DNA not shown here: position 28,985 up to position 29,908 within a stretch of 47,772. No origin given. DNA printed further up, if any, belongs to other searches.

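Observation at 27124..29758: Four-gene cassette ending in a Shedu-type nuclease, immediately downstream of a tRNA cluster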

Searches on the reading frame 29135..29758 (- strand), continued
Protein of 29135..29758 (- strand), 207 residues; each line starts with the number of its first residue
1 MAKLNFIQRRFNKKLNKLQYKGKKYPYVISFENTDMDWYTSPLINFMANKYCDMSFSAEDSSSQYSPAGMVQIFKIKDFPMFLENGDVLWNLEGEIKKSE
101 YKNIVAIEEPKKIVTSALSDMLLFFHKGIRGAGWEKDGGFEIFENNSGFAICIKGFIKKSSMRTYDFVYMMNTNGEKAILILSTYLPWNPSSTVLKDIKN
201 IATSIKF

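Call 95: fold_search(model_id=the predicted structure, library=viral)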
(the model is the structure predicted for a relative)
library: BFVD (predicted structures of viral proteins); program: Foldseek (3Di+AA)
matches with E <= 10: 861; with E <= 0.001: 2
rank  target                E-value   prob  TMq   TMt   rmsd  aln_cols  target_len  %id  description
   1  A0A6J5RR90            1.1e-04  1.00  0.49  0.53   7.5       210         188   11  Lipoprotein [uncultured Caudovirales phage]
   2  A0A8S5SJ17            2.1e-04  1.00  0.44  0.25   6.8       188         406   13  Host cell surface-exposed lipoprotein [Siphoviridae sp. ctvhu9]
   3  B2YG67                5.7e-02  0.21  0.22  0.09  13.2       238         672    6  Uncharacterized protein [Musca hytrovirus(isolate Musca domestica/United States/Boucias/-)]
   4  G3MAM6                8.4e-02  0.41  0.20  0.25  11.4       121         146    7  Gp485 [Bacillus phage G]
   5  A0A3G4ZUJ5            9.9e-02  0.35  0.27  0.26  14.2       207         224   11  START domain containing protein [Barrevirus sp.]
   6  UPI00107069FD         1.0e-01  0.35  0.30  0.25  14.4       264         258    7  (no name look-up for this kind of identifier)
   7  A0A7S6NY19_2          1.0e-01  0.23  0.24  0.07  12.8       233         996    6  PA14 domain-containing protein [Bathycoccus sp. RCC716 virus 1]
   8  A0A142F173            1.1e-01  0.92  0.29  0.60   6.1       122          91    9  PTS sucrose transporter subunit IIABC-like protein [Bacillus phage Shbh1]
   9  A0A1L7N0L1            1.2e-01  0.12  0.17  0.17  14.2       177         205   14  Uncharacterized protein [Ralstonia phage RP12]
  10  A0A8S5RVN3            1.3e-01  0.21  0.15  0.22  12.5       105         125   10  Uncharacterized protein [Siphoviridae sp. ctHip2]
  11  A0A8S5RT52            1.4e-01  0.20  0.24  0.22  15.7       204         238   10  Uncharacterized protein [Caudovirales sp. gcode 4]
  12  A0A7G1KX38            1.5e-01  0.25  0.21  0.24  19.9       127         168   11  (no name in the UniProt tables at hand)
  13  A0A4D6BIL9            1.5e-01  0.18  0.19  0.16  14.6       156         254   11  (no name in the UniProt tables at hand)
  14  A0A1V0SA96            1.5e-01  0.08  0.16  0.09  20.4       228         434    8  Regulator of G protein signaling domain [Catovirus CTV1]
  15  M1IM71                1.7e-01  0.28  0.25  0.33  12.3       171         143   12  (no name in the UniProt tables at hand)
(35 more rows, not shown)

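Call 96: search_protein_families(library=ncbifam, proteins=[L080:6886-7593:+, L084:1014-1643:+, L084:1647-2039:+, L086:6628-6954:+, L088:914-1297:+, L088:1302-1736:+, L080:6587-6850:+, L086:5299-5979:+], max_evalue=1)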
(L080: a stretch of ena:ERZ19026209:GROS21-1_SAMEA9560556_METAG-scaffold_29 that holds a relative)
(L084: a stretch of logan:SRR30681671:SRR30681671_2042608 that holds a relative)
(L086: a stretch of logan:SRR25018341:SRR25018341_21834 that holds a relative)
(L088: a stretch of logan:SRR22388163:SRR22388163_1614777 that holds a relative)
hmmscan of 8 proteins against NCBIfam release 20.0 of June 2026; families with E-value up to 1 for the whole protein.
L080:6886-7593:+ (235 aa): 2 families
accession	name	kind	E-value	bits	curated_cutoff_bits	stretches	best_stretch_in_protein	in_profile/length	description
NF052671.1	ssr3402_fam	equivalog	0.14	12.4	90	1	186-226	16-56/83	ssr3402 family protein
NF058527.1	HistKinChvGCaul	equivalog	0.24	10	740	0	21-105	326-406/535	two-component sensor histidine kinase ChvG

L084:1014-1643:+ (209 aa): 1 family
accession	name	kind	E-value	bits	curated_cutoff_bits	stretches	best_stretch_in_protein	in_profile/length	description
NF052560.1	ArdRibTfseLart1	equivalog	0.015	14.6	500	1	16-73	18-75/303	NAD(+)--arginine ADP-ribosyltransferase Lart1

L084:1647-2039:+ (131 aa): 0 families

L086:6628-6954:+ (108 aa): 0 families

L088:914-1297:+ (127 aa): 2 families
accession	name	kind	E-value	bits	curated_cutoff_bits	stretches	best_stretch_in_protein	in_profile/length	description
NF045996.1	MAG0920_fam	subfamily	0.033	13.6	43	1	6-113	65-173/232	MAG0920 family protein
NF008745.0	PRK11778.1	equivalog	0.13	11.3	259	1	29-102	8-85/345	protease SohB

L088:1302-1736:+ (144 aa): 0 families

L080:6587-6850:+ (87 aa): 1 family
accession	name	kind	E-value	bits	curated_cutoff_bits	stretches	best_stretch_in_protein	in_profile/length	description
NF033631.1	SLATT_5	subfamily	0.0006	19.4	60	1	53-84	17-48/180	SLATT domain-containing protein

L086:5299-5979:+ (226 aa): 2 families
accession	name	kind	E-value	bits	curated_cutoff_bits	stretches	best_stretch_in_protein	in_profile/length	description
NF011349.0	PRK14766.1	equivalog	0.03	13.9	264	1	9-50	67-107/202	lipoprotein signal peptidase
TIGR04527.1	mycoplas_twoTM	subfamily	0.11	12.2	125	1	21-74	7-59/248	MG_279/MG_280 family protein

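Call 97: search_protein_families(library=phrogs, proteins=[L080:6886-7593:+, L084:1014-1643:+, L084:1647-2039:+, L086:6628-6954:+, L088:914-1297:+, L088:1302-1736:+, L080:6587-6850:+, L086:5299-5979:+], max_evalue=1)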
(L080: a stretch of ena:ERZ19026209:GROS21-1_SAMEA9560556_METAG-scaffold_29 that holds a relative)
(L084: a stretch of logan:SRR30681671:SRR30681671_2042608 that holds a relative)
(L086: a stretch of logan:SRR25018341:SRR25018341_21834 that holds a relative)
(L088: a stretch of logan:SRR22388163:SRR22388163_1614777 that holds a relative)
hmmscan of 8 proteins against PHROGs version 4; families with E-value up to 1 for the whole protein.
L080:6886-7593:+ (235 aa): 1 family
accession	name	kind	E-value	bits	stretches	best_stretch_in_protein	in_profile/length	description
phrog_25226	-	unknown function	0.049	14.7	0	149-180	14-45/90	-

L084:1014-1643:+ (209 aa): 0 families

L084:1647-2039:+ (131 aa): 3 families
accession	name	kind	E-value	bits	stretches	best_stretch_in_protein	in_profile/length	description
phrog_30249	-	unknown function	0.028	15.2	1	24-69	58-103/137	-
phrog_11388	-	unknown function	0.068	13.2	1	43-118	218-294/418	-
phrog_2301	-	unknown function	0.32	12.1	1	107-130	34-57/57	-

L086:6628-6954:+ (108 aa): 2 families
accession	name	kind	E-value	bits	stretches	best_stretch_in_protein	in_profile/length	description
phrog_3906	-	unknown function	0.057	13.7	1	6-47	157-198/270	-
phrog_24197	-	unknown function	0.16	12.9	0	94-102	4-12/32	-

L088:914-1297:+ (127 aa): 1 family
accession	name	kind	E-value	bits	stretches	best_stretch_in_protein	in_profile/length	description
phrog_15851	-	unknown function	0.023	16.1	1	58-114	50-105/117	-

L088:1302-1736:+ (144 aa): 2 families
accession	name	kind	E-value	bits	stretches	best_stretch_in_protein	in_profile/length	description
phrog_10349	-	unknown function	0.099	14.1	1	90-138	3-51/75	-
phrog_17754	-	unknown function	0.21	12.8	1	6-45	4-42/86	-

L080:6587-6850:+ (87 aa): 2 families
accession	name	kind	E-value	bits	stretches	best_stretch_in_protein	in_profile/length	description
phrog_7872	-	unknown function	0.068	13.5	1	50-81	3-34/254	-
phrog_9105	-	unknown function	0.12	13.1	1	9-79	108-181/190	-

L086:5299-5979:+ (226 aa): 1 family
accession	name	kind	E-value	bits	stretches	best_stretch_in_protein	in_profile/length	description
phrog_2087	-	unknown function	0.022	14.5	1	3-111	7-119/360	-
